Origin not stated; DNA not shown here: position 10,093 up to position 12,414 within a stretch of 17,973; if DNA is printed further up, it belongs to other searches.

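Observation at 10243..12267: Unusual fusion of an aldo/keto reductase to a polynucleotide-kinase-like kinase and a Zn-loop HAD-IIIA phosphatase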

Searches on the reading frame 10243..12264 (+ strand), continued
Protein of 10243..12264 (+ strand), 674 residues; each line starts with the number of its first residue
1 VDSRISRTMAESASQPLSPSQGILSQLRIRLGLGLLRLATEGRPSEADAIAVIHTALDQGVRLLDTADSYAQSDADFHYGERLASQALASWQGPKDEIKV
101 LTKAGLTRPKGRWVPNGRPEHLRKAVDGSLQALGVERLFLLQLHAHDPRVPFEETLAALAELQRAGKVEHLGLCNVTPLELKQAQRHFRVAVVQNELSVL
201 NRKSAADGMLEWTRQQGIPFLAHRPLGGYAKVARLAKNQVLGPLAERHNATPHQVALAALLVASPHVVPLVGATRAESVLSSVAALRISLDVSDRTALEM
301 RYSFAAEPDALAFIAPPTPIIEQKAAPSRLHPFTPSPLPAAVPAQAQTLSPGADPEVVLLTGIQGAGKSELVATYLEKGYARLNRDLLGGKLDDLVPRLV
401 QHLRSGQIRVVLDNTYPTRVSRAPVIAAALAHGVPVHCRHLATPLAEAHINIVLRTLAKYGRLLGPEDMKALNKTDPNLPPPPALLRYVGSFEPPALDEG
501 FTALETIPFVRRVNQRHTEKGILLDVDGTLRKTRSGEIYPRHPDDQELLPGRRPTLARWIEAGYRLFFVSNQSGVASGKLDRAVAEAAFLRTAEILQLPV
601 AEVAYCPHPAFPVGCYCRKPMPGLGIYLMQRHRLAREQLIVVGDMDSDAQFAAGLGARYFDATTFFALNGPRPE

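Call 13: find_encoding_contigs(protein=P0054, flank=8000, max_places=2)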
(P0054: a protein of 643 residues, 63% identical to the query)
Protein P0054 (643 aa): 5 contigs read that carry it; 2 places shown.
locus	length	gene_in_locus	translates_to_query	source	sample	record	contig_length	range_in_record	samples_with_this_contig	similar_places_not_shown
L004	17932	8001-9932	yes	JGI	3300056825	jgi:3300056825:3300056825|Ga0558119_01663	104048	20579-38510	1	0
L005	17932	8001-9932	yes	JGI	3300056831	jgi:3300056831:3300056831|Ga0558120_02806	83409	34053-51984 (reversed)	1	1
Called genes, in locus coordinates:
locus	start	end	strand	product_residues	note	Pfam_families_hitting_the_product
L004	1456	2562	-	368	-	PF08240:ADH_N (weak), PF00107:ADH_zinc_N, PF13602:ADH_zinc_N_2 (weak)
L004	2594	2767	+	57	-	PF17954:Pirin_C_2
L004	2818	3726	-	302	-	PF00126:HTH_1, PF03466:LysR_substrate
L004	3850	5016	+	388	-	PF07366:SnoaL, PF12680:SnoaL_2, PF07366:SnoaL, PF12680:SnoaL_2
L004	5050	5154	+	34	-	-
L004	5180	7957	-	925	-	PF02739:5_3_exonuc_N, PF01367:5_3_exonuc, PF01612:DNA_pol_A_exo1 (weak), PF22619:DNA_polI_exo1, PF00476:DNA_pol_A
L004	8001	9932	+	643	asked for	PF00248:Aldo_ket_red, PF00702:Hydrolase (faint), PF13671:AAA_33, PF08645:PNK3P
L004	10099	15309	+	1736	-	PF00069:Pkinase, PF07714:PK_Tyr_Ser-Thr, PF13191:AAA_16, PF01590:GAF, PF13185:GAF_2, PF13492:GAF_3 (weak), PF00512:HisKA, PF02518:HATPase_c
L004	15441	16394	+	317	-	PF11468:PTase_Orf2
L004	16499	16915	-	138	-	PF00085:Thioredoxin, PF13098:Thioredoxin_2 (weak)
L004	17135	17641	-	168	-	-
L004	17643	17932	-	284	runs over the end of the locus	PF20243:MbnP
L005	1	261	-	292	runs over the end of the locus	PF07700:HNOB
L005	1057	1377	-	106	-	-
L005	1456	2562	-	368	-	PF08240:ADH_N (weak), PF00107:ADH_zinc_N, PF13602:ADH_zinc_N_2 (weak)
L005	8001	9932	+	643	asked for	PF00248:Aldo_ket_red, PF00702:Hydrolase (faint), PF13671:AAA_33, PF08645:PNK3P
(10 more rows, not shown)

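Call 17: find_related_loci(query=A1, collection=genome_contigs, flank=10000)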
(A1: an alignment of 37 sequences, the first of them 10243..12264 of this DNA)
Query A1 (674 aa) in genome_contigs; peptide patterns used: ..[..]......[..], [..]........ (x = any residue, [..] = any of these).
259 stretches matched a pattern; 107 encode a relative of the query (tblastn E <= 1e-3); the best 80 are kept; 80 distinct loci.
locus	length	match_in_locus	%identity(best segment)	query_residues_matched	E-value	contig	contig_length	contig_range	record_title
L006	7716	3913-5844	68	22-672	0e+0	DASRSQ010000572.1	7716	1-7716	MAG TPA_asm: Gemmataceae bacterium isolate SMAG_U6095 k141_570032, whole genome shotgun sequence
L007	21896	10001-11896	69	23-673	0e+0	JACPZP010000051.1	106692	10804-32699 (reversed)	MAG: Planctomycetota bacterium isolate NC_groundwater_892_Pr1_S2p5_60_19 Montesol18_S2p5_coassembly_scaffold_246245, who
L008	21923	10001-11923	68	22-666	0e+0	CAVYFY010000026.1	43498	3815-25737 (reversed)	MAG: uncultured Planctomycetota bacterium isolate MFD04463.bin.2.12 genome assembly, contig: contig_70551, whole genome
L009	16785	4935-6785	69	39-674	0e+0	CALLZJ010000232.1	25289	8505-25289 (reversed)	MAG TPA_asm: uncultured bacterium isolate SRR2107179_bin.10_CONCOCT_v1.1_MAG genome assembly, contig: ERZ794932.588, who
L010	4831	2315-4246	61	12-674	0e+0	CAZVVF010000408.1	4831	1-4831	MAG TPA_asm: uncultured Burkholderiales bacterium isolate SRP118108_co5_471 genome assembly, contig: NODE_24248_length_4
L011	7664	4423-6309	63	22-669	0e+0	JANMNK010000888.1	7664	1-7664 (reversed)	MAG: Pirellulaceae bacterium isolate OTE_58_metabat_340 OTE_58_k141_1641640, whole genome shotgun sequence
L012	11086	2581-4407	64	39-666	0e+0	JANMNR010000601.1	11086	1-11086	MAG: Pirellula sp. isolate OTE_58_metabat_31_sub OTE_58_k141_2386113, whole genome shotgun sequence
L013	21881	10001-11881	63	22-667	0e+0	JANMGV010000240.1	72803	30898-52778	MAG: Pirellulaceae bacterium isolate OTE_70_metabat_376 OTE_70_k141_498915, whole genome shotgun sequence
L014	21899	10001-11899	61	17-666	0e+0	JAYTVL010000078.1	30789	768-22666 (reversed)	MAG: Pirellula sp. isolate GFS_5688 GFS_5688_77, whole genome shotgun sequence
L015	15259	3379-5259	63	22-667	0e+0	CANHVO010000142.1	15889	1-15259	MAG: Planctomycetaceae bacterium isolate RE-27jun17-92 genome assembly, contig: RE-27jun17-C2661, whole genome shotgun s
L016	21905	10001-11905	63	18-671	0e+0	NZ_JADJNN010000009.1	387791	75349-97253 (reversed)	MAG: Nannocystis sp. isolate EsbW_18-Q3-R4-48_MAXAC.145 tig00004879-10-3862160, whole genome shotgun sequence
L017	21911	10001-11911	62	14-669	0e+0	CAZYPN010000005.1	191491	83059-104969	MAG TPA_asm: uncultured Burkholderiales bacterium isolate SRP329715_co1_2 genome assembly, contig: NODE_49_length_191491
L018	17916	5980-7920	61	6-667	0e+0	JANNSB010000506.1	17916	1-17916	MAG: Planctomycetaceae bacterium isolate SOY_31_metabat_283 SOY_31_k141_1169033, whole genome shotgun sequence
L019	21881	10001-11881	63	22-667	0e+0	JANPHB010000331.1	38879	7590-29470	MAG: Pirellula sp. isolate VAR_69_metabat_24 VAR_69_k141_3229323, whole genome shotgun sequence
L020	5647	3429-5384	62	2-671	0e+0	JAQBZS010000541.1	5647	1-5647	MAG: Planctomycetota bacterium isolate casp150-mb.69 NODE_34561_length_5647_cov_0.055876, whole genome shotgun sequence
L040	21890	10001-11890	61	22-670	0e+0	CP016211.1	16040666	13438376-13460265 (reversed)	Minicystis rosea strain DSM 24000 chromosome, complete genome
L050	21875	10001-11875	61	22-666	0e+0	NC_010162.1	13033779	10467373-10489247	Sorangium cellulosum So ce56, complete sequence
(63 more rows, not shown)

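Call 34: predict_structure(alignment_id=A1)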
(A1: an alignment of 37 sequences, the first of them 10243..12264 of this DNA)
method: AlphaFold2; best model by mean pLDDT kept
length: 674 residues; sequences in the alignment: 37
mean_pLDDT: 86.3   pTM: 0.77
mean pLDDT of the five models: 86.3, 85.7, 85.0, 84.8, 82.3
residues with pLDDT >= 90: 401; 70-90: 203; 50-70: 22; < 50: 48
segments of 3 or more residues with pLDDT < 50: 1-19, 319-347
pLDDT, mean of each block of 10 residues (from residue 1): 37 38 86 85 86 97 81 78 95 94 90 90 95 97 91 95 98 93 93 91 83 93 80 85 95 94 92 91 94 91 85 66 38 33 47 90 75 92 87 90 95 88 90 92 89 90 90 76 84 87 89 91 96 92 94 97 97 87 94 97 91 86 96 96 96 95 94 87
secondary structure, 60 per line:
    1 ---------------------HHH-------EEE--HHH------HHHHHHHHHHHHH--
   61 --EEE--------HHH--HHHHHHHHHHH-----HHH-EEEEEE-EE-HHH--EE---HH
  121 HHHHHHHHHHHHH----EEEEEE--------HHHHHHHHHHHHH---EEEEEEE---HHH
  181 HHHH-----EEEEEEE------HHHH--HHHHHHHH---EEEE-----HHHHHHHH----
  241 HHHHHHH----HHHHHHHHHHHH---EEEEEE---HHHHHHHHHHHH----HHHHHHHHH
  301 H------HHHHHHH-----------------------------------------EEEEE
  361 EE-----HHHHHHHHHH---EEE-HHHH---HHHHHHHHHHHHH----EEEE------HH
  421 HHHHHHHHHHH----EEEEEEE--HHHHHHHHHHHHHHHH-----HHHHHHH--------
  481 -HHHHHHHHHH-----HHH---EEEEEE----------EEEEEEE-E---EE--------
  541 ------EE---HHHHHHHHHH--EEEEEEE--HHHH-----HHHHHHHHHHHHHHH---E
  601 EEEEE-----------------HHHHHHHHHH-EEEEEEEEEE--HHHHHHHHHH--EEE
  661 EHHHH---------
elements in order: E32-34 H46-58 E63-65 H79-89 E99-104 H119-133 E138-143 H152-164 E168-174 H178-184 E190-196 H203-206 H209-216 E220-223 H229-236 H241-247 H252-263 E267-272 H276-287 H292-301 H308-314 E356-362 H368-377 E381-383 H385-388 H392-404 E409-412 H419-431 E436-442 H445-460 H466-472 H482-491 E503-508 E519-525 H552-561 E564-570 H573-576 H582-596 E600-605 H623-632 E634-643 H646-655 E658-661 H662-665

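Call 38: fold_search(model_id=the predicted structure, library=pdb)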
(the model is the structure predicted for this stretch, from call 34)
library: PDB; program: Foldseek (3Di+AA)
matches with E <= 10: 1816; with E <= 0.001: 541
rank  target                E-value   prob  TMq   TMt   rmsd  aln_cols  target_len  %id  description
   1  8hnq                  6.6e-22  1.00  0.36  0.84   2.2       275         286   37  The structure of a alcohol dehydrogenase AKR13B2 with NADP (released 2023-12-20)
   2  3v0s                  1.1e-20  1.00  0.37  0.83   2.6       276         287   29  Crystal Structure of Perakine Reductase, Founder Member of a Novel AKR Subfamily with Unique Conformational Changes duri (released 2012-02-22)
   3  8tf1                  2.3e-20  1.00  0.36  0.81   3.2       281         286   30  Crystal Structure of Pyridoxal Reductase (PDXI)in complex with NADPH and Pyridoxal (released 2024-12-18)
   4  3v0u                  3.1e-20  1.00  0.36  0.82   4.7       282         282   28  Crystal Structure of Perakine Reductase, Founder Member of a Novel AKR Subfamily with Unique Conformational Changes duri (released 2012-02-22)
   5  3uyi                  4.5e-20  1.00  0.37  0.76   4.3       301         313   27  Crystal Structure of Perakine Reductase, Founder Member of a Novel AKR Subfamily with Unique Conformational Changes duri (released 2012-02-22)
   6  8te8_A                2.3e-19  1.00  0.36  0.83   3.0       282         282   30  Crystal Structure of Pyridoxal Reductase (PDXI) (released 2024-12-18)
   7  8te8_B                3.1e-19  1.00  0.36  0.84   3.1       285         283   30  Crystal Structure of Pyridoxal Reductase (PDXI) (released 2024-12-18)
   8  1pyf                  3.4e-19  1.00  0.36  0.74   3.5       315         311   24  Structure of NADPH-dependent family 11 aldo-keto reductase AKR11A(apo) (released 2004-03-23)
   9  7bby                  5.0e-18  1.00  0.36  0.78   3.0       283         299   26  Crystal structure of aldo-keto reductase with C-terminal His tag from Agrobacterium tumefaciens (released 2022-01-12)
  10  8jwl_D                1.3e-17  1.00  0.36  0.73   4.2       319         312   25  The first purified state crystal structure of AKRtyl (released 2024-04-10)
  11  3n2t                  1.7e-17  1.00  0.36  0.71   9.3       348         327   23  Structure of the glycerol dehydrogenase AKR11B4 from Gluconobacter oxydans (released 2010-07-21)
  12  7bc1                  1.8e-17  1.00  0.36  0.78   3.2       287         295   25  Crystal structure of aldo-keto reductase from Agrobacterium tumefaciens in a ternary complex with NADPH and glucose (released 2022-01-12)
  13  8jwn_E                1.9e-17  1.00  0.37  0.73   3.8       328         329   25  Crystal structure of AKRtyl-NADPH complex (released 2024-04-10)
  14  8jwl_A                1.9e-17  1.00  0.37  0.74   4.1       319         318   26  The first purified state crystal structure of AKRtyl (released 2024-04-10)
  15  8jwk_J                2.1e-17  1.00  0.37  0.74   4.0       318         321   27  The second purified state crystal structure of AKRtyl (released 2024-04-10)
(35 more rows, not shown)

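Call 83: find_related_loci(query=A1, collection=viral_contigs, flank=8000)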
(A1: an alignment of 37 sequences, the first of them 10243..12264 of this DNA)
Query A1 (674 aa) in viral_contigs; peptide patterns used: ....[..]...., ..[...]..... (x = any residue, [..] = any of these).
11 stretches matched a pattern; 2 encode a relative of the query (tblastn E <= 1e-3); 2 distinct loci.
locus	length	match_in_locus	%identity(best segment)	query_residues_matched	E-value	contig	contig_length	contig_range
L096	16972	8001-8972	42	352-666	2e-76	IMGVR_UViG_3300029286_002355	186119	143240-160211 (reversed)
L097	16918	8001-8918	36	357-667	8e-54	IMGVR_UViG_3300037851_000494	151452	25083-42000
